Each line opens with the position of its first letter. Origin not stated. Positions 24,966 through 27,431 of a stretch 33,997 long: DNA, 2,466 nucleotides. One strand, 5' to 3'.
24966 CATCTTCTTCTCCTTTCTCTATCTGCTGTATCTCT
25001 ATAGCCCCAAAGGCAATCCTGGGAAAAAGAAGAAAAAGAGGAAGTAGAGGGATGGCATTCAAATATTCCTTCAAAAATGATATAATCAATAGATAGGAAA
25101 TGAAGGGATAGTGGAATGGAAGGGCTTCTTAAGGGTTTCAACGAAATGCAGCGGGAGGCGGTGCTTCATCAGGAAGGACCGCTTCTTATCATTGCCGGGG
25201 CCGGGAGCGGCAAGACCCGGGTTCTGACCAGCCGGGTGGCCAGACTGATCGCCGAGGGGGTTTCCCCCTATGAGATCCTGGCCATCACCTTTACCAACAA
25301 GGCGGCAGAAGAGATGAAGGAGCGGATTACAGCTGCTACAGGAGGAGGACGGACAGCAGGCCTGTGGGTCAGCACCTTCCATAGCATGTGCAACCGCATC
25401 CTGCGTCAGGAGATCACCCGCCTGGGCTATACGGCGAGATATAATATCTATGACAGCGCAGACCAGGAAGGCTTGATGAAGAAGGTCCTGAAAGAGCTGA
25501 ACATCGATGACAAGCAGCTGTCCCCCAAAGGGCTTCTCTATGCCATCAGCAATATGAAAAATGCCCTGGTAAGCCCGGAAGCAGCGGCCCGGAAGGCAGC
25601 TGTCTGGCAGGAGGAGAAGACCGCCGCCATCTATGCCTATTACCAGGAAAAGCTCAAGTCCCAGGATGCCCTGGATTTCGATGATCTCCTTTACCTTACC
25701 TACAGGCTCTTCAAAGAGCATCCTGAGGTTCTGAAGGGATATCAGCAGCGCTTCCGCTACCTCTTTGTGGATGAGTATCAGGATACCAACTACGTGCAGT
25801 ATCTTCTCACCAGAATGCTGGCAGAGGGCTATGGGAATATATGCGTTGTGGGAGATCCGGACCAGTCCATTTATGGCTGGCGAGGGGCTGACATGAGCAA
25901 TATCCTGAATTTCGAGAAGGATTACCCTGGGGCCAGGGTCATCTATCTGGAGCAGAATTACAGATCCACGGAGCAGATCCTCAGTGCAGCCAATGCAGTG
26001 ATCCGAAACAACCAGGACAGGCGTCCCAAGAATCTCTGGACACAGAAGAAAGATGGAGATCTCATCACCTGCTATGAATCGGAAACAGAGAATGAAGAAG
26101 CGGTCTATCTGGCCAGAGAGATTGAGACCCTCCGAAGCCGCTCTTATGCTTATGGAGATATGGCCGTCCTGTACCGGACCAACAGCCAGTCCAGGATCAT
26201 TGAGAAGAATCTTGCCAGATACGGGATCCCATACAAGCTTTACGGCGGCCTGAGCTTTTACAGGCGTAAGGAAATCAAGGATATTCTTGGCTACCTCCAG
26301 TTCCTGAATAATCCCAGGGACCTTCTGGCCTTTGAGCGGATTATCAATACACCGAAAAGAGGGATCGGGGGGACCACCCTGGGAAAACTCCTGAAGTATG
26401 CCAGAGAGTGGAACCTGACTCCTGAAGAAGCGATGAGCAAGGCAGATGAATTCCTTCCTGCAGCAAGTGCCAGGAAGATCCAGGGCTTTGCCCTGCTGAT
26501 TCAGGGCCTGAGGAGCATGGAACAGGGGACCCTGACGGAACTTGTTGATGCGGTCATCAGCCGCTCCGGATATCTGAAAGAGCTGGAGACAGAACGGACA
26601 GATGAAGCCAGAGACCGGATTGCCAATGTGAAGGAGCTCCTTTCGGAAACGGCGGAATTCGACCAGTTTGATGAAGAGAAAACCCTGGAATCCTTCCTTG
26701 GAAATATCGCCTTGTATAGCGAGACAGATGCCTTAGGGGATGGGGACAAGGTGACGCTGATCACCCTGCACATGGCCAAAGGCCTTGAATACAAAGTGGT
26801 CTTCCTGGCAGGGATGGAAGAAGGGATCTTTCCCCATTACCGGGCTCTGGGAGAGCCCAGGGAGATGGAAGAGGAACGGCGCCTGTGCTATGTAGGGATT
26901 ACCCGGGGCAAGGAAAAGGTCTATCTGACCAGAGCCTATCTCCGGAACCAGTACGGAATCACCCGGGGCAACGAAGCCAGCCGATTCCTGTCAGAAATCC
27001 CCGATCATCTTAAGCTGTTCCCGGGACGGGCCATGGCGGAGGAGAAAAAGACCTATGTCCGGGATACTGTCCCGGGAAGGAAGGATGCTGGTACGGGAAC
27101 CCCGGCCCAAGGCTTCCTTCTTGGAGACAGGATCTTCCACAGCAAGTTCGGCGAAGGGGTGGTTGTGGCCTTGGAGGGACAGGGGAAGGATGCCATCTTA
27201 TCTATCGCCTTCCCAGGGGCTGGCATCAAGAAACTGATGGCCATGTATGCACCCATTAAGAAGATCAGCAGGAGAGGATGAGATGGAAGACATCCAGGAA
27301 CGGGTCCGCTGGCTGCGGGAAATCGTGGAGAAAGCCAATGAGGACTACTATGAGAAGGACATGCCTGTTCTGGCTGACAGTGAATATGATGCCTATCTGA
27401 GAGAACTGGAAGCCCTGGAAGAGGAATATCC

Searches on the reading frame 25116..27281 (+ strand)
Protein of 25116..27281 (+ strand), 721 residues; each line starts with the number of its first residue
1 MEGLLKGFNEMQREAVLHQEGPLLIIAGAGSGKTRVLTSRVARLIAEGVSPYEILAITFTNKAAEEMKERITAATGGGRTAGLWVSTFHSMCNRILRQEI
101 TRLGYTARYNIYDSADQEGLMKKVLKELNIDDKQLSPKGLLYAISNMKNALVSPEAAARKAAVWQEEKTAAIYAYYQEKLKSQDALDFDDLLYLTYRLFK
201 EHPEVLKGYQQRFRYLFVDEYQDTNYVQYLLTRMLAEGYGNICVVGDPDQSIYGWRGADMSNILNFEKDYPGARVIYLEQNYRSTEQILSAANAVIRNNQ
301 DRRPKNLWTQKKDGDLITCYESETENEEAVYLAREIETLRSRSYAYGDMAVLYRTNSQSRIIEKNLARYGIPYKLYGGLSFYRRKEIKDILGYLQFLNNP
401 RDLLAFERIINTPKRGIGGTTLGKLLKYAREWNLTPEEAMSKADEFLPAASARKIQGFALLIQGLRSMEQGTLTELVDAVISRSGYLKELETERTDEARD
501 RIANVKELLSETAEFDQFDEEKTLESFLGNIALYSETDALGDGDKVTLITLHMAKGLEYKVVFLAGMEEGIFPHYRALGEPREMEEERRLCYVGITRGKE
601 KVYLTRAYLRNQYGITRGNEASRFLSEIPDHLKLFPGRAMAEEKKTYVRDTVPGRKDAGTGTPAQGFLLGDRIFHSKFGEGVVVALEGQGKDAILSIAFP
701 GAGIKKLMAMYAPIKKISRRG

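Call 45: search_protein_families(library=ncbifam, proteins=[window:25116-27281:+], max_evalue=1e-10)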
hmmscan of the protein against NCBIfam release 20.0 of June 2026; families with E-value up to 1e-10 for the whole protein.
window:25116-27281:+ (721 aa): 15 families
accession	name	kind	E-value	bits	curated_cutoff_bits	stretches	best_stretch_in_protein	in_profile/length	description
TIGR01073.1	pcrA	equivalog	2.7e-273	908.7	911.2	1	4-715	1-725/725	DNA helicase PcrA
NF008743.0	PRK11773.1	equivalog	9.8e-216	718.4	965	1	3-716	5-719/720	DNA helicase II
TIGR01075.1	uvrD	equivalog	8.1e-207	688.8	1144.45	1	4-713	1-713/715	DNA helicase II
TIGR01074.1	rep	equivalog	1.1e-186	622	951.45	1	8-631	2-636/668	DNA helicase Rep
NF008172.0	PRK10919.1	equivalog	1.9e-145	485.8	1168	1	8-630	3-635/673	DNA helicase Rep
TIGR02785.1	addA_Gpos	equivalog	1.7e-52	178.5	707.65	3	173-296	345-480/1234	helicase-exonuclease AddAB subunit AddA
TIGR00609.1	recB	equivalog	2.5e-46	158.4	696.05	1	171-301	328-460/1175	exodeoxyribonuclease V subunit beta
NF008276.0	PRK11054.1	equivalog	3.9e-42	144.6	543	2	8-111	197-298/684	DNA helicase IV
TIGR02784.1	addA_alphas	equivalog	7.7e-37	127.2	860.75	1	25-72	15-62/1138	double-strand break repair helicase AddA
NF010487.0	PRK13909.1-4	equivalog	2.8e-34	118.5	759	2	177-396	289-525/924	RecB-like helicase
NF010485.0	PRK13909.1-2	equivalog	5.3e-34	117.6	650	2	171-564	286-629/909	RecB-like helicase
NF008128.0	PRK10876.1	equivalog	5.5e-20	70.7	1697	1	177-299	341-464/1181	exodeoxyribonuclease V subunit beta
NF041464.1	HelD_BACSU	equivalog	6.3e-15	54.1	419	1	163-369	501-696/779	RNA polymerase recycling motor HelD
NF010486.0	PRK13909.1-3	equivalog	1e-14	53.6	1109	0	23-72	8-57/921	RecB-like helicase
NF010484.0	PRK13909.1-1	equivalog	3.5e-13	48.3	1074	0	25-72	10-57/945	RecB-like helicase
